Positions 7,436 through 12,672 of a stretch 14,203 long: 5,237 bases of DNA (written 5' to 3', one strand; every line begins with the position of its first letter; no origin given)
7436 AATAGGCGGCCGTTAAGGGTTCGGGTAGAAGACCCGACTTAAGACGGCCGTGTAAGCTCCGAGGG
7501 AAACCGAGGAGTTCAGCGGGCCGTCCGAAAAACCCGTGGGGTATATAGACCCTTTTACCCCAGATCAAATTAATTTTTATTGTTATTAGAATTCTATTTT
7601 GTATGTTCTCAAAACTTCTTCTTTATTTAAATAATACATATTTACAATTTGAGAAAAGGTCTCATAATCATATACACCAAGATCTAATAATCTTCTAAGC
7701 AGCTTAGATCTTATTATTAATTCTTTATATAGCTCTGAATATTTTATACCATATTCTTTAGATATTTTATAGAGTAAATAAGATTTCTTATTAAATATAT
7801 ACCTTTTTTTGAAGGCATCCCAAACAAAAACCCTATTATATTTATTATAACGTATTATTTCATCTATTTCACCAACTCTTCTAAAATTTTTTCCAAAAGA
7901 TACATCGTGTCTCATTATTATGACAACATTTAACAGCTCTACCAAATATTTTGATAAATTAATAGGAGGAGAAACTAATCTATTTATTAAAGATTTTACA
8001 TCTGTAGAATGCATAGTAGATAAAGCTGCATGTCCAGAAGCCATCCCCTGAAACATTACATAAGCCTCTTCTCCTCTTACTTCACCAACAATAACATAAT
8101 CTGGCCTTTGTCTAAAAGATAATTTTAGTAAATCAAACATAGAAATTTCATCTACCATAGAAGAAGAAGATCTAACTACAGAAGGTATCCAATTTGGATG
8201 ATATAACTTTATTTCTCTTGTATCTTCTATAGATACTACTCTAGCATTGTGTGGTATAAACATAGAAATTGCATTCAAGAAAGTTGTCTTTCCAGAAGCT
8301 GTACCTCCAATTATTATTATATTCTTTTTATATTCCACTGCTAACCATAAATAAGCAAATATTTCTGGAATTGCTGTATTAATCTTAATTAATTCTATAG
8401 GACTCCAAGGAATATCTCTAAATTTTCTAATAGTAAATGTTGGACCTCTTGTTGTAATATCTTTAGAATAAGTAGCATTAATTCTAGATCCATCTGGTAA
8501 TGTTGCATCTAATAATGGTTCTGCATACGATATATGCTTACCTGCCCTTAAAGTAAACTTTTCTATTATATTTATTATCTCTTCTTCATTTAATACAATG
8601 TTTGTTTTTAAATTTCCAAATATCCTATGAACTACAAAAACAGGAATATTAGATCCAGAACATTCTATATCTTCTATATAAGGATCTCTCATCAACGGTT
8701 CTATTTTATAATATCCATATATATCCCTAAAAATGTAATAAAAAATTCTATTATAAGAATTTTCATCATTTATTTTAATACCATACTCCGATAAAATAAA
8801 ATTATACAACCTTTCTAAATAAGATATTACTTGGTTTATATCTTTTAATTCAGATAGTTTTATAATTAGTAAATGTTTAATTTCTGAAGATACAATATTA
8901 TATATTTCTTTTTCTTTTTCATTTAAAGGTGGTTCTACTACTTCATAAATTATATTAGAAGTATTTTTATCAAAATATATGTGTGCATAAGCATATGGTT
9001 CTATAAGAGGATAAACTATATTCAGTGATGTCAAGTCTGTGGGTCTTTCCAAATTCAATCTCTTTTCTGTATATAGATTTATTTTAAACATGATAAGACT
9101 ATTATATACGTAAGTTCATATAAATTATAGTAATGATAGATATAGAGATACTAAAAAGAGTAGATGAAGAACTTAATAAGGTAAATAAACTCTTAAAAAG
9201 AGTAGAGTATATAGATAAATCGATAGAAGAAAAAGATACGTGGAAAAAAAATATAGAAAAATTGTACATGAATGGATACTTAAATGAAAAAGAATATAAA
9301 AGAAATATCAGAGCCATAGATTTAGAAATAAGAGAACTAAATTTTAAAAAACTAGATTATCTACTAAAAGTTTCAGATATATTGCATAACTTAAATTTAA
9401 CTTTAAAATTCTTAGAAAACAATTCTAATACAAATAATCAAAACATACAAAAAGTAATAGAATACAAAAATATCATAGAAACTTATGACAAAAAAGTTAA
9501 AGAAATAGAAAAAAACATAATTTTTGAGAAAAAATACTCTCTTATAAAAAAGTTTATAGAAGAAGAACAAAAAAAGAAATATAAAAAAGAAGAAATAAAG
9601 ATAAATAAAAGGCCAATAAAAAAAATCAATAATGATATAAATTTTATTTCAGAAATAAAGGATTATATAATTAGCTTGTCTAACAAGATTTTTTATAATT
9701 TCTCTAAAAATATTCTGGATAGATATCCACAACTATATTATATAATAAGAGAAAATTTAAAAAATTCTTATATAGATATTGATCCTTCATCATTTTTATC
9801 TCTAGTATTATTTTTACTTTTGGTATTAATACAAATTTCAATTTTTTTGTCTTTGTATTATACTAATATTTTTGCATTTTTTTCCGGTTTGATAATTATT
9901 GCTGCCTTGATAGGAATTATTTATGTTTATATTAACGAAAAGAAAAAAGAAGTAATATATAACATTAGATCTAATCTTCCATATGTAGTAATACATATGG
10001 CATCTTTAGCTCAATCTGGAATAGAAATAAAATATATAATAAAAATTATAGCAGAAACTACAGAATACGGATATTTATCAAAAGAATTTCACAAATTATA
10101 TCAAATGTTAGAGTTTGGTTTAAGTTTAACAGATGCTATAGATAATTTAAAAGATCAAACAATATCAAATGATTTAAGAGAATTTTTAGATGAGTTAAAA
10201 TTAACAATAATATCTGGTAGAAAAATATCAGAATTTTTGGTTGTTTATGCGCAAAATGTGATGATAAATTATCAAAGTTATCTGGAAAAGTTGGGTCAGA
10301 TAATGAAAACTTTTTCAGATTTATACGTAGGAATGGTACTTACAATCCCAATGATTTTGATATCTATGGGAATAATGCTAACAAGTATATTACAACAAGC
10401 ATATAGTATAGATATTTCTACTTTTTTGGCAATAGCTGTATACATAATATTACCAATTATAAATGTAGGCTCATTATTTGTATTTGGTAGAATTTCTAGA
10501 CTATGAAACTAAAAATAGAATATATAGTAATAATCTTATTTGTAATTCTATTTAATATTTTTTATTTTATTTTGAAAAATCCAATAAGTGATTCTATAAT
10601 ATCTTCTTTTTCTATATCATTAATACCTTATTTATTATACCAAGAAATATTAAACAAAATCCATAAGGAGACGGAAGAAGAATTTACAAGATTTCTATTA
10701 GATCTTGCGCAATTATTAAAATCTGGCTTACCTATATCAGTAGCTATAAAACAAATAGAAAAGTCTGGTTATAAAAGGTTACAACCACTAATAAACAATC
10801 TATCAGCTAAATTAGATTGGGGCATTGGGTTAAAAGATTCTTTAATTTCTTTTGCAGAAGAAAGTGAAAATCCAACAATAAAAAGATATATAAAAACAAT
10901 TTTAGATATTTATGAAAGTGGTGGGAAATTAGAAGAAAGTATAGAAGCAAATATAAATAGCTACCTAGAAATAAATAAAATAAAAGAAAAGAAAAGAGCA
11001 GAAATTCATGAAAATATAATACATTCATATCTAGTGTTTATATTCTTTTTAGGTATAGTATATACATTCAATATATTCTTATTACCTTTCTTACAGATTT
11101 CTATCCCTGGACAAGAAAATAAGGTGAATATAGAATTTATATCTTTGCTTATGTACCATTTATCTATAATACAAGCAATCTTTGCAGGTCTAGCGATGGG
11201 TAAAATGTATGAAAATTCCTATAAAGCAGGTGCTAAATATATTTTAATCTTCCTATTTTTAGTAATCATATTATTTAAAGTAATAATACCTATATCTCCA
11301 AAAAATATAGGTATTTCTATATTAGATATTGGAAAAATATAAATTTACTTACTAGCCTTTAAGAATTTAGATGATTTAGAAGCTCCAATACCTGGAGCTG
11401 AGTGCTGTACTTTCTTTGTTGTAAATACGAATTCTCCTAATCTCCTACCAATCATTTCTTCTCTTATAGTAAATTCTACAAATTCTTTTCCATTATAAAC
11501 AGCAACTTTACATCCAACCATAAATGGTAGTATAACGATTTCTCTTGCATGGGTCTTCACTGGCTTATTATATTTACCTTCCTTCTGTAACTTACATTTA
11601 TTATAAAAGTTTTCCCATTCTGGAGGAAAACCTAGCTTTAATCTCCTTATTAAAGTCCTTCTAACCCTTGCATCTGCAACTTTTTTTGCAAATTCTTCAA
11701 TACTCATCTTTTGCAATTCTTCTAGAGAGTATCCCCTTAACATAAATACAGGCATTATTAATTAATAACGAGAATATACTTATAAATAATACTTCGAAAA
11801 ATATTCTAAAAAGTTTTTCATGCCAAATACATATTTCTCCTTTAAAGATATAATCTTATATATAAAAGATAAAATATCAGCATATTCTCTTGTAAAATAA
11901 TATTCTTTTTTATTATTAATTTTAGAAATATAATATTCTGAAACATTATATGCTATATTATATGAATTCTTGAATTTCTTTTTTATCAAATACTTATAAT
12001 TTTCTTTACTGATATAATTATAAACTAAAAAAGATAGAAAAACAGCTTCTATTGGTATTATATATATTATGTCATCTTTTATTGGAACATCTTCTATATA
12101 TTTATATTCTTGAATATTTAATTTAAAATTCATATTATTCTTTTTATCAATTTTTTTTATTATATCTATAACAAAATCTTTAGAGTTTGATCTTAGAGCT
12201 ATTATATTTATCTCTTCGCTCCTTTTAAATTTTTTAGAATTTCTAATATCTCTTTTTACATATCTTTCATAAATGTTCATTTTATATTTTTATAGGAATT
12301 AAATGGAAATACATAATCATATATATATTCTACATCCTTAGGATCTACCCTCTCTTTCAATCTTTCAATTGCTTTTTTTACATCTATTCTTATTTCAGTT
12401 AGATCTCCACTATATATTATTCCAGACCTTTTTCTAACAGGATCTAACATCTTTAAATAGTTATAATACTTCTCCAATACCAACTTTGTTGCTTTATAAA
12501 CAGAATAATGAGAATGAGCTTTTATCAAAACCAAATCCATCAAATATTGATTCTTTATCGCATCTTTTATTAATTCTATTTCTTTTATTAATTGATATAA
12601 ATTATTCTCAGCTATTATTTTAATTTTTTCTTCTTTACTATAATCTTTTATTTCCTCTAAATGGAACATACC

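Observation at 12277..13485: Cysteine-free ArcTGT: all four zinc ligands are missing and the C2/PUA domains are absent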

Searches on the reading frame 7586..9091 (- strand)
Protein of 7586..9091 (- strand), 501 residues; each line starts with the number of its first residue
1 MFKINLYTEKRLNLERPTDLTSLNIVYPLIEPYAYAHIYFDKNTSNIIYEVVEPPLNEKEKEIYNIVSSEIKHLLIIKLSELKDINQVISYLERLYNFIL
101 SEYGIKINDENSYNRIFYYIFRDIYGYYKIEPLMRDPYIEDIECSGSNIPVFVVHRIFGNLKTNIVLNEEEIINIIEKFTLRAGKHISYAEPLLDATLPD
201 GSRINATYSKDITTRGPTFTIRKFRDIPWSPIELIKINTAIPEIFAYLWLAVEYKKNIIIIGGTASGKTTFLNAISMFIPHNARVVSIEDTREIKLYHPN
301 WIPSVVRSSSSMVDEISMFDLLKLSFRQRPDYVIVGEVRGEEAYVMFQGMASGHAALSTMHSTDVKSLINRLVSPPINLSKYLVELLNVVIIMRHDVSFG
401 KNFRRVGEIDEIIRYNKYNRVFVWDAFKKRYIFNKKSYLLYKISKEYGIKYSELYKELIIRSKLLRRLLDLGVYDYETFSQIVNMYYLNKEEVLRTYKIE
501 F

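Call 4: search_protein_families(library=pfam, proteins=[window:7586-9091:-], max_evalue=0.01)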
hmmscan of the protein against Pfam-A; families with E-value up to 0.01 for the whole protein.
window:7586-9091:- (501 aa): 4 families
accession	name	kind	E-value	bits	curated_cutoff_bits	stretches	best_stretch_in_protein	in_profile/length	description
PF00437.27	T2SSE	-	6.2e-28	97.9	24.9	1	187-375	66-258/370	Type II/IV secretion system protein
PF23989.1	PilB3_C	-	3.6e-10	40.3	27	1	435-496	8-69/83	PilB3-like, C-terminal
PF13555.12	AAA_29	-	0.0058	16.8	27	0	254-278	21-45/61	P-loop containing region of AAA domain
PF01580.24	FtsK_SpoIIIE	-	0.0069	16.3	24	0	251-275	39-59/221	FtsK/SpoIIIE family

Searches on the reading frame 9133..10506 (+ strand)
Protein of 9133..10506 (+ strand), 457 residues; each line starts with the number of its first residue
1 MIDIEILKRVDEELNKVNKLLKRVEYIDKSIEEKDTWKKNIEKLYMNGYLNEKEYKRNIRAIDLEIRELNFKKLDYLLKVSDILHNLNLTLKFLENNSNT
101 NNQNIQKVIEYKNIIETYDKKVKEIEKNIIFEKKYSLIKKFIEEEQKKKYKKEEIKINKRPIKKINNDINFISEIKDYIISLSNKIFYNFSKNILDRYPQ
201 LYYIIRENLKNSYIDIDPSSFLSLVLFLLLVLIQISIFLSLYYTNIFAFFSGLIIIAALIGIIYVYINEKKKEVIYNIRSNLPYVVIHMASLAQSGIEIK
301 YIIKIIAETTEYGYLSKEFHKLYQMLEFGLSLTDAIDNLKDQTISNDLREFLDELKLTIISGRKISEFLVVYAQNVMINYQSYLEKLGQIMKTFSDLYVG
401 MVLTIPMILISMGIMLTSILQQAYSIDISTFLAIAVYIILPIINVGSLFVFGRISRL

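Call 4: search_protein_families(library=pfam, proteins=[window:9133-10506:+], max_evalue=0.01)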
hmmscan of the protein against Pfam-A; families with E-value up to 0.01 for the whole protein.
window:9133-10506:+ (457 aa): 1 family
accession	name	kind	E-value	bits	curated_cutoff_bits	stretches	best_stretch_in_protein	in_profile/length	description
PF00482.28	T2SSF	-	1e-12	48.5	25.2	1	288-411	4-123/125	Type II secretion system (T2SS), protein F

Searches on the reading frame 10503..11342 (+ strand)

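Call 4: search_protein_families(library=pfam, proteins=[window:10503-11342:+], max_evalue=0.01)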
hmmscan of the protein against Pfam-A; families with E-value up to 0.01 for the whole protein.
window:10503-11342:+ (279 aa): 1 family
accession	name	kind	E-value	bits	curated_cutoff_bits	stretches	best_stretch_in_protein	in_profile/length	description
PF00482.28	T2SSF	-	5.9e-14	52.5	25.2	1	64-186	1-120/125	Type II secretion system (T2SS), protein F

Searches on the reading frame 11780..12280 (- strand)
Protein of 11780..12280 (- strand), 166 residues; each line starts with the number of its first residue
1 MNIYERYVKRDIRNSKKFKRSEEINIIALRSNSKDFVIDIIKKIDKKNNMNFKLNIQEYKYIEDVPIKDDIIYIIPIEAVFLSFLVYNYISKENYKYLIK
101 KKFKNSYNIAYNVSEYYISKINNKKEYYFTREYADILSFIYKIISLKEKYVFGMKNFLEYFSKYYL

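Call 4: search_protein_families(library=pfam, proteins=[window:11780-12280:-], max_evalue=0.01)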
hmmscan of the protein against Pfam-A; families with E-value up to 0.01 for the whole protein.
window:11780-12280:- (166 aa): 0 families

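Call 8: search_protein_families(library=ncbifam, proteins=[window:11780-12280:-], max_evalue=0.01)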
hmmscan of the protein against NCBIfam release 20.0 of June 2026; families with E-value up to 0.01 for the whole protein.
window:11780-12280:- (166 aa): 0 families

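Call 13: search_protein_families(library=pfam, proteins=[window:11780-12280:-], max_evalue=10)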
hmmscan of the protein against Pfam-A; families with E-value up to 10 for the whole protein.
window:11780-12280:- (166 aa): 0 families

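Call 15: find_homologous_proteins(query=window:11780-12280:-, max_evalue=0.001)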
Query window:11780-12280:- (166 aa): 12 proteins with E <= 0.001 among 128 candidates.
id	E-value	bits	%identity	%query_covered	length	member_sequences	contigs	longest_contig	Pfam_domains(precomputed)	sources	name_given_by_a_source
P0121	3.4e-93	328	100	100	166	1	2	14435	-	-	-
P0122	2.8e-56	208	68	100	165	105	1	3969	-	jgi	-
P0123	4.2e-55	204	68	100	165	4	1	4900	-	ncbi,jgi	jgi:hypothetical protein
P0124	9.9e-55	203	66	100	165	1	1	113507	-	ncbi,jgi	ncbi:MAG: hypothetical protein ACP5GJ_00205 [Nanopusillaceae archaeon]|jgi:hypothetical protein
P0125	2.7e-53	198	66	100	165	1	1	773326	-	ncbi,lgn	ncbi:hypothetical protein YN1_2820 [Nanoarchaeota archaeon]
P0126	4.4e-53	198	67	100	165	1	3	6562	-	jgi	-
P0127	9.5e-52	193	65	100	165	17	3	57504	-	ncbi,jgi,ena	ncbi:MAG: hypothetical protein ACO2ON_01140 [Candidatus Nanopusillus sp.]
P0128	5.2e-51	191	63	100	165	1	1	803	-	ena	-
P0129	1.1e-50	190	62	100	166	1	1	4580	-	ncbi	ncbi:MAG: hypothetical protein ACP5G1_03160 [Nanopusillaceae archaeon]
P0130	1.9e-50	189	63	100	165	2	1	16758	-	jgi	-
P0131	3.0e-50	188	63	100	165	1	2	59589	-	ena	-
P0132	1.7e-47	179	57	100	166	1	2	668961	-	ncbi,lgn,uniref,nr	ncbi:hypothetical protein MJ1_0730 [Nanobdella aerobiophila]|uniref:Uncharacterized protein n=1 Tax=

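Call 33: predict_structure(alignment_id=A1)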
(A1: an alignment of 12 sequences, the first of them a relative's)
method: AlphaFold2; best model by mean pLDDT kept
length: 166 residues; sequences in the alignment: 12
mean_pLDDT: 80.2   pTM: 0.77
mean pLDDT of the five models: 80.2, 77.0, 70.9, 65.2, 60.2
residues with pLDDT >= 90: 48; 70-90: 81; 50-70: 28; < 50: 9
segments of 3 or more residues with pLDDT < 50: 148-150
pLDDT, mean of each block of 10 residues (from residue 1): 88 81 89 94 88 92 88 90 78 82 86 88 87 67 54 52 50
secondary structure, 60 per line:
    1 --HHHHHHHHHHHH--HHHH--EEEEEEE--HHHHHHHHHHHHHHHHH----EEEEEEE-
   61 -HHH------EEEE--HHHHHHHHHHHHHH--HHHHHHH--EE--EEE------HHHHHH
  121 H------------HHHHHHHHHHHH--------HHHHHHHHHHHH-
elements in order: H3-14 H17-20 E23-29 H32-48 E53-59 E71-74 H77-90 H93-99 E106-108 H115-121 H134-145 H154-165

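Call 37: fold_search(model_id=the predicted structure, library=pdb)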
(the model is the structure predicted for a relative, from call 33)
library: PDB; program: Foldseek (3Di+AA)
matches with E <= 10: 1036; with E <= 0.001: 0
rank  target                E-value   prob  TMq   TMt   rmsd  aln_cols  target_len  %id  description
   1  4ran_D                2.2e-02  0.90  0.35  0.31   5.0       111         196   11  Aza-acyclic nucleoside phosphonates containing a second phosphonate group as inhibitors of the human, Plasmodium falci (released 2015-01-07)
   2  1wy5_A                2.7e-02  0.69  0.39  0.24   9.1       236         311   11  Crystal structure of isoluecyl-tRNA lysidine synthetase (released 2005-05-03)
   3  5brn_B                3.3e-02  0.85  0.32  0.28   5.6        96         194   14  Human HGPRT in complex with (S)-HPEPHx, an acyclic nucleoside phosphonate (released 2015-10-14)
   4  6bo7_F                3.5e-02  0.85  0.35  0.28   6.3       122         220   16  Crystal structure of Plasmodium vivax hypoxanthine guanine phosphoribosyltransferase in complex with [3R,4R]-4-guanin- (released 2017-12-13)
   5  2v7e_A                4.5e-02  0.14  0.17  0.12   9.1       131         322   12  Crystal structure of coactivator-associated arginine methyltransferase 1 (CARM1), unliganded (released 2007-10-02)
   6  6bo7_A                5.1e-02  0.82  0.36  0.29   5.8       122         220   14  Crystal structure of Plasmodium vivax hypoxanthine guanine phosphoribosyltransferase in complex with [3R,4R]-4-guanin- (released 2017-12-13)
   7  4raq_B                5.5e-02  0.72  0.31  0.27   5.1        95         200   14  Aza-acyclic nucleoside phosphonates containing a second phosphonate group as inhibitors of the human, Plasmodium falci (released 2015-01-07)
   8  2v74_D                8.0e-02  0.28  0.27  0.16   7.0       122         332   14  Crystal structure of coactivator-associated arginine methyltransferase 1 (CARM1), in complex with S-adenosyl-homocyste (released 2007-10-02)
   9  6s77_A                8.0e-02  0.16  0.22  0.14   8.1       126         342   15  Crystal structure of CARM1 N265Y mutant in complex with inhibitor AA183 (released 2020-03-04)
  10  7san_A                9.1e-02  0.72  0.31  0.27   5.5        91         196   12  Crystal structure of human hypoxanthine guanine phosphoribzosyltransferase in complex with (4S,7S)-7-hydroxy-4-((guani (released 2022-05-18)
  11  4ijq_A                9.1e-02  0.66  0.31  0.27   5.0        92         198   12  Human hypoxanthine-guanine phosphoribosyltransferase in complex with [(2-((Guanine-9H-yl)methyl)propane-1,3-diyl)bis(o (released 2013-03-27)
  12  6bo7_L                9.1e-02  0.54  0.32  0.26   6.5       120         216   18  Crystal structure of Plasmodium vivax hypoxanthine guanine phosphoribosyltransferase in complex with [3R,4R]-4-guanin- (released 2017-12-13)
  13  6d2l_A                1.0e-01  0.25  0.25  0.15   7.3       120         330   15  Crystal structure of human CARM1 with (S)-SKI-72 (released 2018-05-23)
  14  7qrd_A                1.0e-01  0.23  0.26  0.15   7.0       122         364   15  Crystal structure of mouse CARM1 in complex with histone H3_10-25 (released 2022-12-28)
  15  6bo7_D                1.1e-01  0.66  0.35  0.28   6.2       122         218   16  Crystal structure of Plasmodium vivax hypoxanthine guanine phosphoribosyltransferase in complex with [3R,4R]-4-guanin- (released 2017-12-13)
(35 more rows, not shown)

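Call 52: search_solved_structures(query=A1, max_evalue=10, show_alignments=2)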
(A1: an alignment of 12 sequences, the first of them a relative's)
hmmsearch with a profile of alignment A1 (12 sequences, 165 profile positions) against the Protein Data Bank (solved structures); distinct sequences matched with E-value up to 10: 4.
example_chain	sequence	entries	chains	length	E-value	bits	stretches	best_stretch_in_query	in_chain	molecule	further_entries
9dlx_F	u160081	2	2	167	0.049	16.6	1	68-121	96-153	Actin-related protein 2/3 complex subunit 4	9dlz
1k8k_F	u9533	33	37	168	0.05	16.6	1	69-121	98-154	ARP2/3 COMPLEX 20 KDA SUBUNIT | Arp2/3 complex 20kDa subunit | Actin-related protein 2/3 complex subunit 4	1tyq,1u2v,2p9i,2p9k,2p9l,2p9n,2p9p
4kpk_A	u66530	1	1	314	0.12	15.3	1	7-60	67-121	Enoyl-CoA hydratase/isomerase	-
3dwl_F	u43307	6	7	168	0.41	13.6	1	50-116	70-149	Actin-related protein 2/3 complex subunit 4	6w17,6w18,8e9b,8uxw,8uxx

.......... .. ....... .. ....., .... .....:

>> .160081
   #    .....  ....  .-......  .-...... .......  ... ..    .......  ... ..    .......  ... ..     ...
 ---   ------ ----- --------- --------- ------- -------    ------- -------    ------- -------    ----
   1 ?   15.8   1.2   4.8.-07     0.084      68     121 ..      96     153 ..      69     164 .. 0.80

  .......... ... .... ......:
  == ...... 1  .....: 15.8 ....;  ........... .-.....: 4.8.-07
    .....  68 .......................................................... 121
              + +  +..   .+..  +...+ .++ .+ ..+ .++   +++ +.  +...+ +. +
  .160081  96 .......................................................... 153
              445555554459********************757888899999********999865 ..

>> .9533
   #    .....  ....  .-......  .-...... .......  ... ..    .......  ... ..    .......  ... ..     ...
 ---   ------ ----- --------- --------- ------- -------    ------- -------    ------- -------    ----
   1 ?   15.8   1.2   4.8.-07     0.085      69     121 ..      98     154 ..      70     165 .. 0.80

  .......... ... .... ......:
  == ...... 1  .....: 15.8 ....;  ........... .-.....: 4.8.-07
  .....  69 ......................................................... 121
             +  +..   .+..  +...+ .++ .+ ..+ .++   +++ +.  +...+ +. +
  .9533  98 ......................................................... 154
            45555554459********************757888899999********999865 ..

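Call 72: fold_search(model_id=the predicted structure, library=viral)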
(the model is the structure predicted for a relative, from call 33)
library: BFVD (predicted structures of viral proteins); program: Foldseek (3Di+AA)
matches with E <= 10: 458; with E <= 0.001: 0
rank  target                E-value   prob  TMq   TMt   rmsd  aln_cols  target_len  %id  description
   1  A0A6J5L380            1.8e-01  0.14  0.24  0.24  12.1       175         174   15  Uncharacterized protein [uncultured Caudovirales phage]
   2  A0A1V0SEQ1            3.0e-01  0.21  0.30  0.23   8.6       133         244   13  Phosphoribosyl transferase domain protein [Hokovirus HKV1]
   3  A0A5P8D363            3.3e-01  0.11  0.20  0.12   6.1        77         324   18  (no name in the UniProt tables at hand)
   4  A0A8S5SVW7            3.9e-01  0.16  0.22  0.14   9.0       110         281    9  methenyltetrahydrofolate cyclohydrolase [Siphoviridae sp. ctZHD14]
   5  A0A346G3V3            4.5e-01  0.25  0.24  0.08   6.9        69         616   16  (no name in the UniProt tables at hand)
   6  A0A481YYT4            5.1e-01  0.07  0.18  0.16  10.0        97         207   11  Uncharacterized protein [Marseillevirus LCMAC202]
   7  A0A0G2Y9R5            5.4e-01  0.12  0.21  0.22   6.0        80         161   19  Methyltransferase family protein [Acanthamoeba polyphaga mimivirus Kroon]
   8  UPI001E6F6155         6.1e-01  0.21  0.20  0.31   3.6        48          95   19  (no name look-up for this kind of identifier)
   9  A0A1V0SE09            6.1e-01  0.21  0.24  0.11   5.5        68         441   18  FtsJ-like methyltransferase [Indivirus ILV1]
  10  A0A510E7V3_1          6.1e-01  0.03  0.16  0.04  14.8       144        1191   17  (no name in the UniProt tables at hand)
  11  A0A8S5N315            6.5e-01  0.20  0.20  0.51   5.9        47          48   21  Uncharacterized protein [Caudovirales sp. ctikv1]
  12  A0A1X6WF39            7.0e-01  0.06  0.14  0.07   9.6        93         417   13  (no name in the UniProt tables at hand)
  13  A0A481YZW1            7.0e-01  0.04  0.18  0.14  19.1       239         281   11  AAA domain protein [Mimivirus LCMiAC01]
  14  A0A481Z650            7.4e-01  0.13  0.24  0.15   4.9        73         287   22  Uncharacterized protein [Pithovirus LCPAC104]
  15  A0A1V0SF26            7.4e-01  0.06  0.25  0.12  14.5       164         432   15  Small RNA 2'-O-methyltransferase [Hokovirus HKV1]
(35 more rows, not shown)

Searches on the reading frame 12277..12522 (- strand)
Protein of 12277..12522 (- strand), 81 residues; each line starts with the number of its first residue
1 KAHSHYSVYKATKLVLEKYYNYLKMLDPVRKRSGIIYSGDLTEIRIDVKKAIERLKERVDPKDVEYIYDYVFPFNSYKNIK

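Call 67: search_protein_families(library=pfam, proteins=[window:12277-12522:-], max_evalue=10)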
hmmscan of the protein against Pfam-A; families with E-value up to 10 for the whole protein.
window:12277-12522:- (81 aa): 2 families
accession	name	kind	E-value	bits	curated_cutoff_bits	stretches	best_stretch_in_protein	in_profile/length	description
PF21553.2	Formyl_trans_C_2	-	0.07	13.2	27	1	13-27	9-23/58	Methionyl-tRNA formyltransferase, C-terminal domain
PF24336.1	DUF7504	-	0.33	11.8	27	1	38-69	87-121/179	Family of unknown function (DUF7504)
